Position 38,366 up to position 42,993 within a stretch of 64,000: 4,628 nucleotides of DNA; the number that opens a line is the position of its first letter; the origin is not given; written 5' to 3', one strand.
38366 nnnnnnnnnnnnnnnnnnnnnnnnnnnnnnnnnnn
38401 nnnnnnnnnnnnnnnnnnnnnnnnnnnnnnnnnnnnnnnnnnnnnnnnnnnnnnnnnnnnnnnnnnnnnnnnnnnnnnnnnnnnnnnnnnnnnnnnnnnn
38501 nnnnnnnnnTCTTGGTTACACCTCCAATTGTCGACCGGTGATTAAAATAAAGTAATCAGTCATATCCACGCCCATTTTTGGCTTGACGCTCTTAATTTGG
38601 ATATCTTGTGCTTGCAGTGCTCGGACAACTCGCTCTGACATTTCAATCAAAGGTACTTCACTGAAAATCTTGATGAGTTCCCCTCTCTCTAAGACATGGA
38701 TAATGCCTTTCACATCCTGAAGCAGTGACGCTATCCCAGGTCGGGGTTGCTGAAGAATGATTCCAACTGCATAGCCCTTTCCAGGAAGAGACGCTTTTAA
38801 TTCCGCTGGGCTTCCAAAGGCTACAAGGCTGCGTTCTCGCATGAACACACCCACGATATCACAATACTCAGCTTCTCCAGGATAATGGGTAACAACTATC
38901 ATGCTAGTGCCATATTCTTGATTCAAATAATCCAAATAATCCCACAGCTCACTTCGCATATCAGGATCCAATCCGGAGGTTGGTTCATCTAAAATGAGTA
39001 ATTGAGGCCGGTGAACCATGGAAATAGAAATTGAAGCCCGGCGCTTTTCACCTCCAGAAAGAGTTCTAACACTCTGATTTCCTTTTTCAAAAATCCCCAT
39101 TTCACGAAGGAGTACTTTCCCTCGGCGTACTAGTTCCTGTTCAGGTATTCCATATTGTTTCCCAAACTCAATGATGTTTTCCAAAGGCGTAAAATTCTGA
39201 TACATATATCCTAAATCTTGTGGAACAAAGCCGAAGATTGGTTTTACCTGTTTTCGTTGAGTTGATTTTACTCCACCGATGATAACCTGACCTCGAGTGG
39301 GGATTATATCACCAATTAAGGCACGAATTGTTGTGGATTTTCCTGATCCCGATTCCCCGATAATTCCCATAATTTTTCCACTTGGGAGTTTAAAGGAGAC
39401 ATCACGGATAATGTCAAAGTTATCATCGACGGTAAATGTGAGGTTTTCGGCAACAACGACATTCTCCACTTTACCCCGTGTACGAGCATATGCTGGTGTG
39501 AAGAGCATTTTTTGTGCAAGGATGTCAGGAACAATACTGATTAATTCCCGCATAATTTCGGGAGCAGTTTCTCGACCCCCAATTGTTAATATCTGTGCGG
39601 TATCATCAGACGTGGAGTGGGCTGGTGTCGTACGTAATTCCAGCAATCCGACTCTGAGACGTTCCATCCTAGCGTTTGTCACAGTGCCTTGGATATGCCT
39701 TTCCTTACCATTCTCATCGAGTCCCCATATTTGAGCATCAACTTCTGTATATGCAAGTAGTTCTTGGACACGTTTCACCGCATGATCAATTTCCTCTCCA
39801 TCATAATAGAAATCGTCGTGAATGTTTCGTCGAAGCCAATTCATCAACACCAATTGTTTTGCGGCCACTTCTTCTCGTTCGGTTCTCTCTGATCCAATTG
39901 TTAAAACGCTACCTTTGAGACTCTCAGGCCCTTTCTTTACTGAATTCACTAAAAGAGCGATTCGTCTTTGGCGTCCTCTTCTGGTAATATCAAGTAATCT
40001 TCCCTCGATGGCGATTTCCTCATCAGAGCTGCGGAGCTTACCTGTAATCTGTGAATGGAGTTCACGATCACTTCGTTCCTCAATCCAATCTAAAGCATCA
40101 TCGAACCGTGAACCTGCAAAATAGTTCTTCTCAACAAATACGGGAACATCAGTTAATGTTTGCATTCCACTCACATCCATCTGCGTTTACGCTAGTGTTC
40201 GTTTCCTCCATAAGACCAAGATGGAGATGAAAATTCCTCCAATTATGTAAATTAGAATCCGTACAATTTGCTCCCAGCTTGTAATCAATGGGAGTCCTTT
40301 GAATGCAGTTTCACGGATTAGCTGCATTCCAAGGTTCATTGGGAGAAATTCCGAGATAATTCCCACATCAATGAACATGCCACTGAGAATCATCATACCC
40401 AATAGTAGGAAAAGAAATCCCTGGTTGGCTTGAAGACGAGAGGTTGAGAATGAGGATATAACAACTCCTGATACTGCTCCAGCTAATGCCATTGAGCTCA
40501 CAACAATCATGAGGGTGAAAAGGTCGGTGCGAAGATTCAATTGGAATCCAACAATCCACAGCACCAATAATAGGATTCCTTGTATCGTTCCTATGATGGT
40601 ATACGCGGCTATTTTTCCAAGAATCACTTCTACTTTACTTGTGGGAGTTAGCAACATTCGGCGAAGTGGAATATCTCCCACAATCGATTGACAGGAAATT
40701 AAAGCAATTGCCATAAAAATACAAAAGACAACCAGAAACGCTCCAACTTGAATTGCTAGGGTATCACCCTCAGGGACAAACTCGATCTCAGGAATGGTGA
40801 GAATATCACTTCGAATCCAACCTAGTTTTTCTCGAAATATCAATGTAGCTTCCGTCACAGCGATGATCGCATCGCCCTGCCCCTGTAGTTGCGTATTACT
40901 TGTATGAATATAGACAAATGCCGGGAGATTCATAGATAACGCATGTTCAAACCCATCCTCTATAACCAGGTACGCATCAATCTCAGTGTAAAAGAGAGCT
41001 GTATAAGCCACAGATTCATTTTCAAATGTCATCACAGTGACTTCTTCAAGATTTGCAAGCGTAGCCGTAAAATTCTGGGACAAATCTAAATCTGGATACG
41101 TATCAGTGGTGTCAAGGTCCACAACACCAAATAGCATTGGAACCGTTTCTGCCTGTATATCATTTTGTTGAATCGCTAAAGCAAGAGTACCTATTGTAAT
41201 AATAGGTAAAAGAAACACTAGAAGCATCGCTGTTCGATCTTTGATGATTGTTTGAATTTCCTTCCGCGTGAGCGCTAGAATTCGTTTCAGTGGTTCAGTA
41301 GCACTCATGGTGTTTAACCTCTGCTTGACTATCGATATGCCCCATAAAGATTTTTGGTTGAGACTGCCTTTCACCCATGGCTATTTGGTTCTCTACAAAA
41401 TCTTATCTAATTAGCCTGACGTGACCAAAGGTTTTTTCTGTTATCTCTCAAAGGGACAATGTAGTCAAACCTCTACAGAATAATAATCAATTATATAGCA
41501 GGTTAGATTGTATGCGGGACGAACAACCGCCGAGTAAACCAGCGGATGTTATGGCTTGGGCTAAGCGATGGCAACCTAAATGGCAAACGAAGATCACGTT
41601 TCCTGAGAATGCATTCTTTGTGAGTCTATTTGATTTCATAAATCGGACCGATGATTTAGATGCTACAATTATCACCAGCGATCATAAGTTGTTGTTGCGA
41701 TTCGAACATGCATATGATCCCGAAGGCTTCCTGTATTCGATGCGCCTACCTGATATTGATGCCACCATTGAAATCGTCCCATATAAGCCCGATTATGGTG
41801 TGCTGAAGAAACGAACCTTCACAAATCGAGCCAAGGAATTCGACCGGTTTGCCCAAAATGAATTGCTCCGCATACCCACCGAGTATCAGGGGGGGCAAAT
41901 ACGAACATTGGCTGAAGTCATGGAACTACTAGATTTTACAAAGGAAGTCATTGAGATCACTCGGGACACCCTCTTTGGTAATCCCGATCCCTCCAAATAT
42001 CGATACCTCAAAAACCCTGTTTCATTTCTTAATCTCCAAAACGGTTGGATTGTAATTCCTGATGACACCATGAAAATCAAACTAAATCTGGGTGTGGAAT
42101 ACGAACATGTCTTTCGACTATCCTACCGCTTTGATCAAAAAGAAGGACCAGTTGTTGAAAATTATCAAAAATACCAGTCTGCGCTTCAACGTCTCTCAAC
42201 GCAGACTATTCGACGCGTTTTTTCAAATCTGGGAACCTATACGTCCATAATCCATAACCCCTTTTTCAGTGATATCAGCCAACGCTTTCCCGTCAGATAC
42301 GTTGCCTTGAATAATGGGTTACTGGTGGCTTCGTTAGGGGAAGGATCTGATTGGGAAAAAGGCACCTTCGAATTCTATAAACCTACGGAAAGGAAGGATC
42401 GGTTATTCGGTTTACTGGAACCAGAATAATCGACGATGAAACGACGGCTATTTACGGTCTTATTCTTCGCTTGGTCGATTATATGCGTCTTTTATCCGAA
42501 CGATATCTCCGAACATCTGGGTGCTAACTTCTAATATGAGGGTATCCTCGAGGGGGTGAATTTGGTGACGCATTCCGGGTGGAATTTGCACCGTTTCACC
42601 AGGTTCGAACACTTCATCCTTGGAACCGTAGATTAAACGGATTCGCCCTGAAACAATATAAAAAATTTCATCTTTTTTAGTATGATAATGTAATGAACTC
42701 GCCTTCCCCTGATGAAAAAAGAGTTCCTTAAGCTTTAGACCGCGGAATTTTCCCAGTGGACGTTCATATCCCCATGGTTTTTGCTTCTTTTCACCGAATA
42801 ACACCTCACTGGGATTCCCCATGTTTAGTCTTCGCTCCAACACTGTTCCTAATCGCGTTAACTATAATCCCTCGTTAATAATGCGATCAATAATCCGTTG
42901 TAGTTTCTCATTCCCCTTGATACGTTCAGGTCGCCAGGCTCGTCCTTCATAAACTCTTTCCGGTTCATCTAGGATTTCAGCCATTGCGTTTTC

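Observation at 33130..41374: Tightly coupled ABC operon built around a 1463-aa double-anchored surface protein (subtilase-like head + GldG-like auxiliary module + cytoplasmic coiled-coil tail)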

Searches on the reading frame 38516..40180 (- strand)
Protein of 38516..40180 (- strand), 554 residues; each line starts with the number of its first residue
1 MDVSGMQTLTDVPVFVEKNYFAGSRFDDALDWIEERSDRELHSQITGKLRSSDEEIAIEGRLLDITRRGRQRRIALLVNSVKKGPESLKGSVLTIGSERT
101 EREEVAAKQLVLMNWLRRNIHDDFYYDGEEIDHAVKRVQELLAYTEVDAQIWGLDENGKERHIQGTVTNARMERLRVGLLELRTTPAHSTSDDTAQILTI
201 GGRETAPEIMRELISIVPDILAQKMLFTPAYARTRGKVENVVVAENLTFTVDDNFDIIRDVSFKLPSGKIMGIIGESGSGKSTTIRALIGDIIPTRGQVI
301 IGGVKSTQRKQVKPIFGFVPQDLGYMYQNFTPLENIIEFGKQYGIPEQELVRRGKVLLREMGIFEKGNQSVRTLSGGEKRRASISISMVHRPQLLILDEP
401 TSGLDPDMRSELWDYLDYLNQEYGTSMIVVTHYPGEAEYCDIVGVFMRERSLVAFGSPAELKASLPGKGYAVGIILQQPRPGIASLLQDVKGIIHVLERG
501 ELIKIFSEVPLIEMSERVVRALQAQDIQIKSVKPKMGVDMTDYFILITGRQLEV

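Call 7: search_protein_families(library=pfam, proteins=[window:38516-40180:-], max_evalue=0.1)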
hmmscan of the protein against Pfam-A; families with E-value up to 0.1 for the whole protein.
window:38516-40180:- (554 aa): 13 families
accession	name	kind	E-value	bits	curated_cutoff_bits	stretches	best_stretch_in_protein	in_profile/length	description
PF00005.33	ABC_tran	-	5.7e-28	98.7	25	1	259-402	2-137/137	ABC transporter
PF13304.12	AAA_21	-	3.8e-09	37.5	27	1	367-434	231-300/304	AAA domain, putative AbiEii toxin, Type IV TA system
PF02463.25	SMC_N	-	7.9e-08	32.4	40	1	70-449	57-215/220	RecF/RecN/SMC N terminal domain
PF11495.14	Regulator_TrmB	-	2.8e-05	23.9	22.2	0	131-205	150-218/233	Archaeal transcriptional regulator TrmB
PF13401.12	AAA_22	-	0.00047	20.9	27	1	269-289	6-26/130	AAA domain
PF13555.12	AAA_29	-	0.0037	17.4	27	1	267-289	22-43/61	P-loop containing region of AAA domain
PF13476.12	AAA_23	-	0.0048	18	27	1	254-288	6-39/201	AAA domain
PF01935.23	DUF87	-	0.0052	17.3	23.2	1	271-301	26-57/220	Helicase HerA, central domain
PF13558.12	SbcC_Walker_B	-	0.014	16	27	0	370-416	29-88/90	SbcC/RAD50-like, Walker B motif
PF13191.12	AAA_16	-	0.026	15.4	32.6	1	269-306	25-62/167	AAA ATPase domain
PF01580.24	FtsK_SpoIIIE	-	0.037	13.9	24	1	272-293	43-64/221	FtsK/SpoIIIE family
PF03193.22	RsgA_GTPase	-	0.05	13.9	30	1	257-292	96-130/174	RsgA GTPase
PF01926.29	MMR_HSR1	-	0.062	13.9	21.9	0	271-291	2-22/113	50S ribosome-binding GTPase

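Call 8: search_protein_families(library=ncbifam, proteins=[window:38516-40180:-], max_evalue=0.1)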
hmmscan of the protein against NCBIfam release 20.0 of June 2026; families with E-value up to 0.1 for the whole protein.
window:38516-40180:- (554 aa): 195 families (the best 25 are shown)
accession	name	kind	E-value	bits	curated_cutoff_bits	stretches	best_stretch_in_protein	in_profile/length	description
TIGR01188.1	drrA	subfamily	4.4e-52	177.2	312.45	1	253-549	4-302/302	daunorubicin resistance ABC transporter, ATP-binding protein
NF033858.1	ABC2_perm_RbbA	equivalog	5.2e-40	137.2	1050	1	232-463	256-486/909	ribosome-associated ATPase/putative transporter RbbA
TIGR04521.1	ECF_ATPase_2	equivalog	9.4e-36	123.3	330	1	255-460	18-231/279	energy-coupling factor transporter ATPase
TIGR04520.1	ECF_ATPase_1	equivalog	1.1e-35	123.4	315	1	244-461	3-223/269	energy-coupling factor transporter ATPase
NF010059.0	PRK13536.1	equivalog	2.1e-32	112.2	549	1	255-462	56-262/342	nodulation factor ABC transporter ATP-binding protein NodI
NF010060.0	PRK13537.1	equivalog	1.6e-31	109.4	521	1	253-464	27-236/314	nodulation factor ABC transporter ATP-binding protein NodI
TIGR03864.1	PQQ_ABC_ATP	hypoth_equivalog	8.1e-31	107.3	302.25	1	256-467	15-225/236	ABC transporter, ATP-binding subunit, PQQ-dependent alcohol dehydrogenase system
TIGR02211.1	LolD_lipo_ex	equivalog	9.4e-31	107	307.75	1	253-439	16-207/221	lipoprotein-releasing ABC transporter ATP-binding protein LolD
TIGR01288.1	nodI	equivalog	3.9e-30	104.9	424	1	257-459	19-220/303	nodulation factor ABC transporter ATP-binding protein NodI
TIGR02673.1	FtsE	equivalog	4.6e-30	104.9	264.85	1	244-432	4-195/214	cell division ATP-binding protein FtsE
TIGR03608.1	L_ocin_972_ABC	subfamily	1.5e-29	103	254.85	1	256-441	12-201/206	putative bacteriocin export ABC transporter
NF010155.0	PRK13634.1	equivalog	4e-29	101.8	413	1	258-461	23-233/290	energy-coupling factor ABC transporter ATP-binding protein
NF010171.0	PRK13652.1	equivalog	4.8e-29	101.3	476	1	242-461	4-225/277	cobalt transporter ATP-binding subunit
TIGR02857.1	CydD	equivalog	1.2e-28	100.4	435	1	233-441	313-524/529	thiol reductant ABC exporter subunit CydD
NF010156.0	PRK13635.1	equivalog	1.9e-28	99.4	392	1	239-461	3-227/279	energy-coupling factor ABC transporter ATP-binding protein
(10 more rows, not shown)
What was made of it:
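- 38516..39460 (-): DrrA/ABCA-type nucleotide-binding domain plus a ~90-aa C-terminal domain of the long ATPase. All catalytic motifs are intact. ABC_tran E 5.7e-28; TIGR01188 drrA E 4e-52 over profile positions 4-302 (calls 7, 8).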

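Call 48: search_protein_families(library=pfam, alignment_id=A4, max_evalue=0.01)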
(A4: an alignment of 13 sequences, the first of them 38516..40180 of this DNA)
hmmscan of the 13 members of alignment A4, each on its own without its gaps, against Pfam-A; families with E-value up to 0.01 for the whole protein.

A. member 1, window:38516-40180:- (554 aa): 8 families
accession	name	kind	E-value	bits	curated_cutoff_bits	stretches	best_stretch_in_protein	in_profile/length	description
PF00005.33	ABC_tran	-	5.7e-28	98.7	25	1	259-402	2-137/137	ABC transporter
PF13304.12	AAA_21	-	3.8e-09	37.5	27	1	367-434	231-300/304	AAA domain, putative AbiEii toxin, Type IV TA system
PF02463.25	SMC_N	-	7.9e-08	32.4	40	1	70-449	57-215/220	RecF/RecN/SMC N terminal domain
PF11495.14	Regulator_TrmB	-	2.8e-05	23.9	22.2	0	131-205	150-218/233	Archaeal transcriptional regulator TrmB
PF13401.12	AAA_22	-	0.00047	20.9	27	0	269-289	6-26/130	AAA domain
PF13555.12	AAA_29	-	0.0037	17.4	27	1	267-289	22-43/61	P-loop containing region of AAA domain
PF13476.12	AAA_23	-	0.0048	18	27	1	254-288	6-39/201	AAA domain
PF01935.23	DUF87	-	0.0052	17.3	23.2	1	271-301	26-57/220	Helicase HerA, central domain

B. families by the number of members that match (of 13 scanned): 29 families (the first 25 are shown)
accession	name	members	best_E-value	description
PF00005.33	ABC_tran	13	1.2e-32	ABC transporter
PF13304.12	AAA_21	13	5.1e-10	AAA domain, putative AbiEii toxin, Type IV TA system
PF02463.25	SMC_N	13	7.9e-08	RecF/RecN/SMC N terminal domain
PF13555.12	AAA_29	12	0.00031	P-loop containing region of AAA domain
PF13401.12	AAA_22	11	1.1e-05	AAA domain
PF11495.14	Regulator_TrmB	10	3.5e-09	Archaeal transcriptional regulator TrmB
PF03193.22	RsgA_GTPase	8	3.9e-05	RsgA GTPase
PF25201.1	nSTAND6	4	0.0011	Novel STAND NTPase 6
PF13476.12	AAA_23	4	0.0037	AAA domain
PF01399.33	PCI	2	9.3e-10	PCI domain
PF09743.14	E3_UFM1_ligase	2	1.8e-08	E3 UFM1-protein ligase 1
PF09756.15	DDRGK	2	2.2e-06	DDRGK domain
PF08784.17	RPA_C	2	1e-05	Replication protein A C terminal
PF01978.25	TrmB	2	0.00015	Sugar-specific transcriptional regulator TrmB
PF01047.28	MarR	2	0.00027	MarR family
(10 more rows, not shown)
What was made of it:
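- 39461..40180 (-): N-terminal ~240-aa cytoplasmic extension of the long ATPase. It resembles the TrmB effector-binding domain. It is hit in 10 of 13 orthologues, best E 3.5e-9 (calls 7, 48).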

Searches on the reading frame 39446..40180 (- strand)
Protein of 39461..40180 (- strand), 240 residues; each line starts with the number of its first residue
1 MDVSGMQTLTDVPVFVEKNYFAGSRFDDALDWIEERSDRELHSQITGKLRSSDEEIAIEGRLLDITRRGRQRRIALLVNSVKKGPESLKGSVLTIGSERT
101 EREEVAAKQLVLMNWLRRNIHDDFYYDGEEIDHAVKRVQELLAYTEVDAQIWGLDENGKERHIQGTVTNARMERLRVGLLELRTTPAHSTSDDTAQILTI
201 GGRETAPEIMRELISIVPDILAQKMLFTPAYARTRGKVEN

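Call 49: search_solved_structures(query=window:39461-40180:-, max_evalue=10, show_alignments=2)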
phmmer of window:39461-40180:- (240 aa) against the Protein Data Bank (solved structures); distinct sequences matched with E-value up to 10: 0.

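Call 73: find_homologous_proteins(query=window:39461-40180:-, max_evalue=0.001)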
Query window:39461-40180:- (240 aa): 1 proteins with E <= 0.001 among 507 candidates.
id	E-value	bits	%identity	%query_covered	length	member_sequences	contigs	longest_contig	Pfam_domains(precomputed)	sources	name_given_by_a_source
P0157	8.1e-12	63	74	20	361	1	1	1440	PF00005.34,PF02463.26,PF13304.13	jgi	jgi:ABC-2 type transport system ATP-binding protein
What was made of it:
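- Tried and rejected: ATPase extension against the 5.8-billion-protein collection (call 73).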

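Call 82: search_solved_structures(query=A6, max_evalue=10, show_alignments=2)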
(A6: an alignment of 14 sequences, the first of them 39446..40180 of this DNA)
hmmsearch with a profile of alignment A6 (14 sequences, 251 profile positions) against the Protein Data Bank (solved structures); distinct sequences matched with E-value up to 10: 1.
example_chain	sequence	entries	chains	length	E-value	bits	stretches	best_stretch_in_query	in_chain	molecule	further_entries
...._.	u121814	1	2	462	0.21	13.9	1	121-192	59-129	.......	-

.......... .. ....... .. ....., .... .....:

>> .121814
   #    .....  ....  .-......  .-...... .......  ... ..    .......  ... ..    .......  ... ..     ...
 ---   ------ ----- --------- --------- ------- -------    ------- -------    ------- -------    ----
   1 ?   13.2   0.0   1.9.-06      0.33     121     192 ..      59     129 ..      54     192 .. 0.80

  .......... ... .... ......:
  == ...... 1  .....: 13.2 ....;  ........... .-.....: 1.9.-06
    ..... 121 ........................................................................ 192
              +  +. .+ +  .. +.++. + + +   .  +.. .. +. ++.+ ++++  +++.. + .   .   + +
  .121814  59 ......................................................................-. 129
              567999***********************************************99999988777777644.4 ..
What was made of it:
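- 39461..40180 (-): A profile search of the PDB found no TrmB structure (call 82).
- A profile search of PDB sequences found no TrmB structure (call 82).
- Tried and rejected: The extension profile gave only a chance enolase match (call 82).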

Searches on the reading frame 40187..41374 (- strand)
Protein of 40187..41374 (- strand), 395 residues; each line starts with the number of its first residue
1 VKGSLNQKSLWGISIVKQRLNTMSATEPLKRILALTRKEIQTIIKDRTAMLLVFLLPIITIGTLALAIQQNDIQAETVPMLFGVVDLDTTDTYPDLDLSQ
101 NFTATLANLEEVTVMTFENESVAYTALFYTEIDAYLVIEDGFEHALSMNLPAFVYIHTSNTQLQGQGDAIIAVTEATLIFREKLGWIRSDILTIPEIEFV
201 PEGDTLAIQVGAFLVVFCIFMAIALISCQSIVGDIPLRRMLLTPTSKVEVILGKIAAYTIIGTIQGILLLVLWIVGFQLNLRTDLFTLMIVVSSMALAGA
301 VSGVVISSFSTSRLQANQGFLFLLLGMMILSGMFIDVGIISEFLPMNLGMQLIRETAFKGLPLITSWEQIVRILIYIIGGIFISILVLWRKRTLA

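Call 7: search_protein_families(library=pfam, proteins=[window:40187-41374:-], max_evalue=0.1)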
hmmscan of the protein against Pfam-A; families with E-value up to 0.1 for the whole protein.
window:40187-41374:- (395 aa): 4 families
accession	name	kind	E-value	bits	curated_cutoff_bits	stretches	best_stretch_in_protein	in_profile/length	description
PF12698.13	ABC2_membrane_3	-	2.2e-22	80.1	31.6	1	50-387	3-344/347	ABC-2 family transporter protein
PF12679.13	ABC2_membrane_2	-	1.8e-08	34.4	27.2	1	34-379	2-269/283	ABC-2 family transporter protein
PF01061.29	ABC2_membrane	-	2.9e-08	34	26.9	1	212-341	56-187/211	ABC-2 type transporter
PF13386.12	DsbD_2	-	0.023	15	24.9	1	210-292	5-80/199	Cytochrome C biogenesis protein transmembrane region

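Call 8: search_protein_families(library=ncbifam, proteins=[window:40187-41374:-], max_evalue=0.1)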
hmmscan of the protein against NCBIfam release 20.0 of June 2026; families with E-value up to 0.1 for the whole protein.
window:40187-41374:- (395 aa): 5 families
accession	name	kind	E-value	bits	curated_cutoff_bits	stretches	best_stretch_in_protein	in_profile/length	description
NF038293.1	permease_SagH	equivalog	4.2e-09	35.7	450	2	32-141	1-108/370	SagH family ABC transporter permease subunit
NF033858.1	ABC2_perm_RbbA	equivalog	1.9e-07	29.4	1050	1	21-390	531-906/909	ribosome-associated ATPase/putative transporter RbbA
TIGR01247.1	drrB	subfamily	1.4e-06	28.2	223.05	1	237-344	79-185/236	daunorubicin resistance ABC transporter membrane protein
NF041647.1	ABC_perm_CPBP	equivalog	4.7e-05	22.3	435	1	29-164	2-134/636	ABC transporter permease subunit/CPBP intramembrane protease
TIGR03062.1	pip_yhgE_Cterm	subfamily_domain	0.025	14.2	102.2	1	231-392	43-207/208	YhgE/Pip family protein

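Call 58: search_solved_structures(query=window:40187-41374:-, max_evalue=1)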
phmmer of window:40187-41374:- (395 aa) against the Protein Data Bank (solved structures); distinct sequences matched with E-value up to 1: 0.
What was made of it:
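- Closest known: DrrAB / ABCA-type. Different: The permease has no sequence match to any solved structure (call 58).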

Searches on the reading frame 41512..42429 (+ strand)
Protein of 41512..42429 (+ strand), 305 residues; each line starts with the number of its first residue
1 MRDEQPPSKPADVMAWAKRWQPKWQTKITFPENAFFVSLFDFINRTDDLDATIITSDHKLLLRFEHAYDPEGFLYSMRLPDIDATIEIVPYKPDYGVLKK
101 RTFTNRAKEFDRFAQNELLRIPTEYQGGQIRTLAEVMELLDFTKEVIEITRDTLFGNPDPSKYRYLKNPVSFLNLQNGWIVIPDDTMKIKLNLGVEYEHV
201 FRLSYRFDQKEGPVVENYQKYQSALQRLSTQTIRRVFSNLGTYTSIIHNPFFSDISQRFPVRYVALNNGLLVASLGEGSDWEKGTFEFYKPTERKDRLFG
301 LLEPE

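Call 19: search_protein_families(library=pfam, proteins=[window:41512-42429:+], max_evalue=0.01)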
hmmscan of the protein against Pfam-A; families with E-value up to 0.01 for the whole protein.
window:41512-42429:+ (305 aa): 0 families

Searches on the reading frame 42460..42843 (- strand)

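Call 19: search_protein_families(library=pfam, proteins=[window:42460-42843:-], max_evalue=0.01)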
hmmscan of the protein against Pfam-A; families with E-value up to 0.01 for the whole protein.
window:42460-42843:- (127 aa): 6 families
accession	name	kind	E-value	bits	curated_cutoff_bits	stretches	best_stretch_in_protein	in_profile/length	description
PF07883.17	Cupin_2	-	1.5e-12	47.5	27.2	1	44-96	6-57/70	Cupin domain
PF05899.18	Cupin_3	-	2.3e-05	24.4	23.5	1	46-92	14-61/74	EutQ-like cupin domain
PF01050.24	MannoseP_isomer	-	6.4e-05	23.6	23.6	1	18-97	10-89/116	Mannose-6-phosphate isomerase C-terminal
PF00190.28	Cupin_1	-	0.0001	22.3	22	1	44-96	41-100/151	Cupin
PF14667.12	Polysacc_synt_C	-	0.0078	16.8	28.7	0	46-100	28-90/111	Polysaccharide biosynthesis C-terminal domain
PF08007.18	JmjC_2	-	0.0078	16.2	22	0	74-109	85-120/127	JmjC domain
